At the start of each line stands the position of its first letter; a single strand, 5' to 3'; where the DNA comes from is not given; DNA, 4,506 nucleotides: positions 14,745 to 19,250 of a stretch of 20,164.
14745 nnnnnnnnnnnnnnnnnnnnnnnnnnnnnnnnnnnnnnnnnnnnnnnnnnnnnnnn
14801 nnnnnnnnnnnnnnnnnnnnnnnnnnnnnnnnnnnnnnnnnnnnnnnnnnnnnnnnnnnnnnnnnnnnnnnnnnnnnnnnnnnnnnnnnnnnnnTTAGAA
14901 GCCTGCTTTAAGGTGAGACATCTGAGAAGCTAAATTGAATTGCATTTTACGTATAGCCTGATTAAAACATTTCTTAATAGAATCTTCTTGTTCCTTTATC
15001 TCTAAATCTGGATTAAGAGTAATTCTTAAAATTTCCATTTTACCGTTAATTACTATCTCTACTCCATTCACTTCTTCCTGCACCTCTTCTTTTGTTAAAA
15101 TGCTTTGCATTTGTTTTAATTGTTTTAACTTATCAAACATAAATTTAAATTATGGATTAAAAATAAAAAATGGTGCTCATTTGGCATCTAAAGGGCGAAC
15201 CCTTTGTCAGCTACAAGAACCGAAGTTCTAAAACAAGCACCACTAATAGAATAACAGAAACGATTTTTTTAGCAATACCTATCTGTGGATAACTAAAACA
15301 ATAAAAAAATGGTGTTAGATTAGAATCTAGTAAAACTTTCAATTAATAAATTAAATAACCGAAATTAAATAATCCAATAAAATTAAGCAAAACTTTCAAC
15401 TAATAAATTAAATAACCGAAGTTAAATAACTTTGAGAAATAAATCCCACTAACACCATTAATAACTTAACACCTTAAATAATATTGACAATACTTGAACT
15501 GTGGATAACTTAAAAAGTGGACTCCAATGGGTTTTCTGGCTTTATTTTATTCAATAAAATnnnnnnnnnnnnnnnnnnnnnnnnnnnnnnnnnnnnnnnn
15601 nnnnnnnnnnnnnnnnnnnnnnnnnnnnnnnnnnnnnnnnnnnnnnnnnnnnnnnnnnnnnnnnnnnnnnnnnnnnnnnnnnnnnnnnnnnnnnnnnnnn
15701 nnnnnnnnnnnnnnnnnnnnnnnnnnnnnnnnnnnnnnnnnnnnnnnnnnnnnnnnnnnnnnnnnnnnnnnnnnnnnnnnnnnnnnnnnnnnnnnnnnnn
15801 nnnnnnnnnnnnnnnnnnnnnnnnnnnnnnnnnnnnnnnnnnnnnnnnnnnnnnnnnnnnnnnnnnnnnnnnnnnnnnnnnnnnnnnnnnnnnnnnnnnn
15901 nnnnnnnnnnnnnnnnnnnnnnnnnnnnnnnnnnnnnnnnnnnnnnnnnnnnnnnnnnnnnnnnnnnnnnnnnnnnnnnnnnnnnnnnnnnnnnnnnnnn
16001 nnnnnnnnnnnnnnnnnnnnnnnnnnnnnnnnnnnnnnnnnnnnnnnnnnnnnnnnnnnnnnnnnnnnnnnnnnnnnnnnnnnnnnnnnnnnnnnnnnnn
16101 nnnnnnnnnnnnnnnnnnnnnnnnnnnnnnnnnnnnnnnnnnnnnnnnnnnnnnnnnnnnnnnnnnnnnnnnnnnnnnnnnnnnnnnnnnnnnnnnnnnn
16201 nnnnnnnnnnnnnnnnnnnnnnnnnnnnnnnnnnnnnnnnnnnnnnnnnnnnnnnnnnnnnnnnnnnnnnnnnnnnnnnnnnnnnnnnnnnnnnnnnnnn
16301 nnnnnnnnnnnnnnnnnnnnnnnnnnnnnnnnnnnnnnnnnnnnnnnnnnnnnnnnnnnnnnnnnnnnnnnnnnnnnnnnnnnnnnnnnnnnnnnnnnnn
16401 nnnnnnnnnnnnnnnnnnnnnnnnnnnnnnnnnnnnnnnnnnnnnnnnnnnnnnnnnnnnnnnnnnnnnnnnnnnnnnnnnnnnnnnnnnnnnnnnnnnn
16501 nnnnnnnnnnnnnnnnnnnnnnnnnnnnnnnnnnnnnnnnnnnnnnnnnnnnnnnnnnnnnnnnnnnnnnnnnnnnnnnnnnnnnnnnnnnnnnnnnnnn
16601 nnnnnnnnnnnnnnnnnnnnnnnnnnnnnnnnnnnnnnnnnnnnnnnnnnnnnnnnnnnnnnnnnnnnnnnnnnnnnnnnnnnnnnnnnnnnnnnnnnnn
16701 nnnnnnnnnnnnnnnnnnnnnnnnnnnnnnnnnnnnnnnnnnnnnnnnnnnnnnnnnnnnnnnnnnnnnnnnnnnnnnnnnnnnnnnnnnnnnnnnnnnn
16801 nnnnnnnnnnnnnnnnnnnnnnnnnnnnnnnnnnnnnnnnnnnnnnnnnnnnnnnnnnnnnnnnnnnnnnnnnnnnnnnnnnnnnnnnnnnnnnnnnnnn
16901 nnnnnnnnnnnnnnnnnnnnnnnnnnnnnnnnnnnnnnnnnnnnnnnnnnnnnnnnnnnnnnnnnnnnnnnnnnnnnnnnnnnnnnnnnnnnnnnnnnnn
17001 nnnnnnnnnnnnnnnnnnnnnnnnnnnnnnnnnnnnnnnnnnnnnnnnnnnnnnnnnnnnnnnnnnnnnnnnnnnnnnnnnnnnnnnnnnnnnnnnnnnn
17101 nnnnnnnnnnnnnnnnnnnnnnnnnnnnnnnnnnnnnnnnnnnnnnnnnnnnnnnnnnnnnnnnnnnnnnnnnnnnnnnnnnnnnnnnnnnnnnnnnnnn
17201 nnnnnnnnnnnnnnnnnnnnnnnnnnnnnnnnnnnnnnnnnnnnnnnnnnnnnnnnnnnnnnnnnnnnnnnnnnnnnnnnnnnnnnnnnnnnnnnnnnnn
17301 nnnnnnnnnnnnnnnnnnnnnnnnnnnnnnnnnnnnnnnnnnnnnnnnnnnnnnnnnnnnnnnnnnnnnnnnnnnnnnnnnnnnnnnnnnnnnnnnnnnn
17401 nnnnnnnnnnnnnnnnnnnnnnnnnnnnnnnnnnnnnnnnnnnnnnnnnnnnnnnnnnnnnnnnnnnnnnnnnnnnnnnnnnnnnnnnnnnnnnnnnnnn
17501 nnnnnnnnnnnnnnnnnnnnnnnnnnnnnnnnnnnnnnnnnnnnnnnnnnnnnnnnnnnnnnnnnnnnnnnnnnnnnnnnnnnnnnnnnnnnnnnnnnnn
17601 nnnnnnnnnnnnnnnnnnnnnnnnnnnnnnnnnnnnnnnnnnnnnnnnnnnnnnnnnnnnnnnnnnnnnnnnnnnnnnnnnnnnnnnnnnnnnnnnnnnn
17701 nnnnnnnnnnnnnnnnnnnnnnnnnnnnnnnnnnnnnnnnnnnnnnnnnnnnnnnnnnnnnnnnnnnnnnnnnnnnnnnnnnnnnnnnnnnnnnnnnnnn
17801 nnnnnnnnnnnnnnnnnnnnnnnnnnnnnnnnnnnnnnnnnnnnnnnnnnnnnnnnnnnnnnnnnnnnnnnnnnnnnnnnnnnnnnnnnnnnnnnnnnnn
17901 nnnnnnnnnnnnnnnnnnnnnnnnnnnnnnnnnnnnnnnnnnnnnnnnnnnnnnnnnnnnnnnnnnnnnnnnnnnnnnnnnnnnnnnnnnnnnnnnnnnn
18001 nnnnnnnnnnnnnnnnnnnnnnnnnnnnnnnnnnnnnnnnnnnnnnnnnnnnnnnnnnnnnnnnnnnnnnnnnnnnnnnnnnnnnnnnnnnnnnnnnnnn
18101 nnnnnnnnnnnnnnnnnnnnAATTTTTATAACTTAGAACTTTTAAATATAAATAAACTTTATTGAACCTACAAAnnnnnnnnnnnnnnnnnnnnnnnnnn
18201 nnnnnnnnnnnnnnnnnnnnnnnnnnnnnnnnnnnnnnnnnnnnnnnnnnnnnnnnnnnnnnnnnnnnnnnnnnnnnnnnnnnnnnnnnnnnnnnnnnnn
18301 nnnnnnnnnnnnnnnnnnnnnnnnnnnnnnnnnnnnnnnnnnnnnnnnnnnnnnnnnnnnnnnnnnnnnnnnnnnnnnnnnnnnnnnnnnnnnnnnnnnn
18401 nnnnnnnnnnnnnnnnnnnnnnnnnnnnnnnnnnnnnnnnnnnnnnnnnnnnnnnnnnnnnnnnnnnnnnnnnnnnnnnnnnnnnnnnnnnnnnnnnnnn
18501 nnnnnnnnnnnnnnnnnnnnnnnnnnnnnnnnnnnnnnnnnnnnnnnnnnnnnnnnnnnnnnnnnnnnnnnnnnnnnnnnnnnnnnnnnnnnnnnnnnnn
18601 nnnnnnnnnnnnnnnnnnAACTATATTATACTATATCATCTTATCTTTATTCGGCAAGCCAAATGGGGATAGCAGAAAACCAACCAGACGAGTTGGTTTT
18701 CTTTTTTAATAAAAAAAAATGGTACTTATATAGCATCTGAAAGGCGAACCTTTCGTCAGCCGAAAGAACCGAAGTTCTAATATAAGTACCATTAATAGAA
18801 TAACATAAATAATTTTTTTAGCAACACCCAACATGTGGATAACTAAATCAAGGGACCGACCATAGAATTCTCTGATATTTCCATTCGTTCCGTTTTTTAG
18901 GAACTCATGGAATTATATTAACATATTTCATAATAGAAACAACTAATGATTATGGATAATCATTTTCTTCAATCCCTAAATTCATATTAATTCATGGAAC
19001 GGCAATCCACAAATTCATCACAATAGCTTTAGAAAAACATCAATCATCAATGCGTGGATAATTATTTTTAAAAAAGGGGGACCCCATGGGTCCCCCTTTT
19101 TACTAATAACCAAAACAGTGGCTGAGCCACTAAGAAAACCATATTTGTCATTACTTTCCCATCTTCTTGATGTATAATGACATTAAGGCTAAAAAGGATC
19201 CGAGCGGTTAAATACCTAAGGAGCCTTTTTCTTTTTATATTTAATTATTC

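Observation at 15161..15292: Self-contained small-RNA gene with covariation-supported three-way-junction fold (unit 1 of a three-member family)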

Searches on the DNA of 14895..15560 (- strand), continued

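Call 77: search_with_rna_model(model_id=R1, sources=[L092, L070], max_evalue=0.001, show_alignments=3)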
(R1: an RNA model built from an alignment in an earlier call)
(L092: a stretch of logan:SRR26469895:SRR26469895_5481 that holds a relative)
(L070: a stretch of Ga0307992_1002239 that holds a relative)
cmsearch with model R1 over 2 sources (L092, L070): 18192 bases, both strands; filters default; matches with E-value up to 0.001: 3.
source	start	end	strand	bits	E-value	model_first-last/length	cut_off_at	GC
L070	1269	1348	+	105.2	1.2e-30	1-80/80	no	0.44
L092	712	810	+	28.7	1.1e-06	1-80/80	no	0.35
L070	10850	10948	+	26.8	4.3e-06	1-80/80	no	0.3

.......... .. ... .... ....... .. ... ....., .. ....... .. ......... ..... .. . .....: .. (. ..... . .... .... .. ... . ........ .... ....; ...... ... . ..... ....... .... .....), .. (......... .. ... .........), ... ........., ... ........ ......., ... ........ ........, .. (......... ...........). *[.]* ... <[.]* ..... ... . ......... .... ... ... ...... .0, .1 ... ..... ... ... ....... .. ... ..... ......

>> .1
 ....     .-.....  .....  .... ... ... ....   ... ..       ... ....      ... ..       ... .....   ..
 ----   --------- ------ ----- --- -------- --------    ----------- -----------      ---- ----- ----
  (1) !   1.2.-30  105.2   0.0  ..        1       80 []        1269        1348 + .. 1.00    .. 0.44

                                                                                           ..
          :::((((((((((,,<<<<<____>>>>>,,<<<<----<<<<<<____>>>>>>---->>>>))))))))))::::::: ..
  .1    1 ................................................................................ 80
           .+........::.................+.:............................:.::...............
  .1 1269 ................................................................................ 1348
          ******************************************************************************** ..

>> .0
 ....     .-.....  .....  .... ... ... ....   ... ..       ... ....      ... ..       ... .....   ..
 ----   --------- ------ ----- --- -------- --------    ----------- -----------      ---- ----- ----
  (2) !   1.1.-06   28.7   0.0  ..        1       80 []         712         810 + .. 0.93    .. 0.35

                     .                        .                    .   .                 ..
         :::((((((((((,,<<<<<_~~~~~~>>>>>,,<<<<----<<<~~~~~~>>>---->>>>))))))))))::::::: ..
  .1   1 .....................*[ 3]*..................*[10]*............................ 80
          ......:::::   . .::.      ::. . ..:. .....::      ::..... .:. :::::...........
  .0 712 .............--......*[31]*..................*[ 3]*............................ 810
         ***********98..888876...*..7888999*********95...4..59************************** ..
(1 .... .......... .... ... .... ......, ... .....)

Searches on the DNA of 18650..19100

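Call 8: search_rna_families(source=window, start=18650, end=19100, threshold=evalue, max_evalue=10, show_alignments=3)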
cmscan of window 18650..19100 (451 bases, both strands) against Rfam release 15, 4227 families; matches with E-value up to 10: 21.
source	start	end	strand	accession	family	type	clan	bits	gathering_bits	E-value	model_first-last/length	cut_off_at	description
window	19061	19100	+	RF01808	MicX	Gene; sRNA;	-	23.1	75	0.0048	1-39/194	3'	MicX Vibrio cholerae sRNA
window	18668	18730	-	RF02064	STnc370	Gene; sRNA;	-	22.5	54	1.4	1-71/71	no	Enterobacterial sRNA STnc370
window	18990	19099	+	RF00082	SraG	Gene; sRNA;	-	20.4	50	0.31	1-177/177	no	SraG RNA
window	19063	19100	-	RF02029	sraA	Gene; sRNA;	-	20.1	56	1.3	62-95/95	5'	sraA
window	18907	18978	-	RF00318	snoZ175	Gene; snRNA; snoRNA; CD-box;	-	18.9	43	2.8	1-81/81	no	Small nucleolar RNA Z175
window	19064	19100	-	RF02066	STnc320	Gene; sRNA;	-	18.7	50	0.52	20-55/55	5'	Salmonella enterica sRNA STnc320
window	19061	19100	+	RF00979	mir-553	Gene; miRNA;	-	18.7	82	0.78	1-51/62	3'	mir-553 microRNA precursor family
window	18896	18980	-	RF00343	snoZ122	Gene; snRNA; snoRNA; CD-box;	-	18.6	38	5.5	1-89/89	no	Small nucleolar RNA Z122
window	18704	18805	-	RF04174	MIR4208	Gene; miRNA;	-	17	140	6.1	1-191/191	no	MIR4208 microRNA precursor family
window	18984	19100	-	RF01808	MicX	Gene; sRNA;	-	16.3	75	0.3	12-194/194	5'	MicX Vibrio cholerae sRNA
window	19070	19098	+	RF02029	sraA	Gene; sRNA;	-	16.2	56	8.3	58-86/95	no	sraA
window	18650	18705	+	RF02891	AgrB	Gene; antisense;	-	16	40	4.5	31-84/84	5'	ArsR-gov region gene B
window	18675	18754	-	RF02822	Srn266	Gene; sRNA;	-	15.9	63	5.5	1-112/112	no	Streptococcus RNA 266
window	19062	19100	-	RF02502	Atu_C8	Gene; sRNA;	-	15.7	50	2.7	83-122/122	5'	Rhizobiales sRNA Atu_C8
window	18961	19019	-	RF02168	PVT1_5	Gene; lncRNA;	-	15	60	4.9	69-133/133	no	Pvt1 oncogene conserved region 5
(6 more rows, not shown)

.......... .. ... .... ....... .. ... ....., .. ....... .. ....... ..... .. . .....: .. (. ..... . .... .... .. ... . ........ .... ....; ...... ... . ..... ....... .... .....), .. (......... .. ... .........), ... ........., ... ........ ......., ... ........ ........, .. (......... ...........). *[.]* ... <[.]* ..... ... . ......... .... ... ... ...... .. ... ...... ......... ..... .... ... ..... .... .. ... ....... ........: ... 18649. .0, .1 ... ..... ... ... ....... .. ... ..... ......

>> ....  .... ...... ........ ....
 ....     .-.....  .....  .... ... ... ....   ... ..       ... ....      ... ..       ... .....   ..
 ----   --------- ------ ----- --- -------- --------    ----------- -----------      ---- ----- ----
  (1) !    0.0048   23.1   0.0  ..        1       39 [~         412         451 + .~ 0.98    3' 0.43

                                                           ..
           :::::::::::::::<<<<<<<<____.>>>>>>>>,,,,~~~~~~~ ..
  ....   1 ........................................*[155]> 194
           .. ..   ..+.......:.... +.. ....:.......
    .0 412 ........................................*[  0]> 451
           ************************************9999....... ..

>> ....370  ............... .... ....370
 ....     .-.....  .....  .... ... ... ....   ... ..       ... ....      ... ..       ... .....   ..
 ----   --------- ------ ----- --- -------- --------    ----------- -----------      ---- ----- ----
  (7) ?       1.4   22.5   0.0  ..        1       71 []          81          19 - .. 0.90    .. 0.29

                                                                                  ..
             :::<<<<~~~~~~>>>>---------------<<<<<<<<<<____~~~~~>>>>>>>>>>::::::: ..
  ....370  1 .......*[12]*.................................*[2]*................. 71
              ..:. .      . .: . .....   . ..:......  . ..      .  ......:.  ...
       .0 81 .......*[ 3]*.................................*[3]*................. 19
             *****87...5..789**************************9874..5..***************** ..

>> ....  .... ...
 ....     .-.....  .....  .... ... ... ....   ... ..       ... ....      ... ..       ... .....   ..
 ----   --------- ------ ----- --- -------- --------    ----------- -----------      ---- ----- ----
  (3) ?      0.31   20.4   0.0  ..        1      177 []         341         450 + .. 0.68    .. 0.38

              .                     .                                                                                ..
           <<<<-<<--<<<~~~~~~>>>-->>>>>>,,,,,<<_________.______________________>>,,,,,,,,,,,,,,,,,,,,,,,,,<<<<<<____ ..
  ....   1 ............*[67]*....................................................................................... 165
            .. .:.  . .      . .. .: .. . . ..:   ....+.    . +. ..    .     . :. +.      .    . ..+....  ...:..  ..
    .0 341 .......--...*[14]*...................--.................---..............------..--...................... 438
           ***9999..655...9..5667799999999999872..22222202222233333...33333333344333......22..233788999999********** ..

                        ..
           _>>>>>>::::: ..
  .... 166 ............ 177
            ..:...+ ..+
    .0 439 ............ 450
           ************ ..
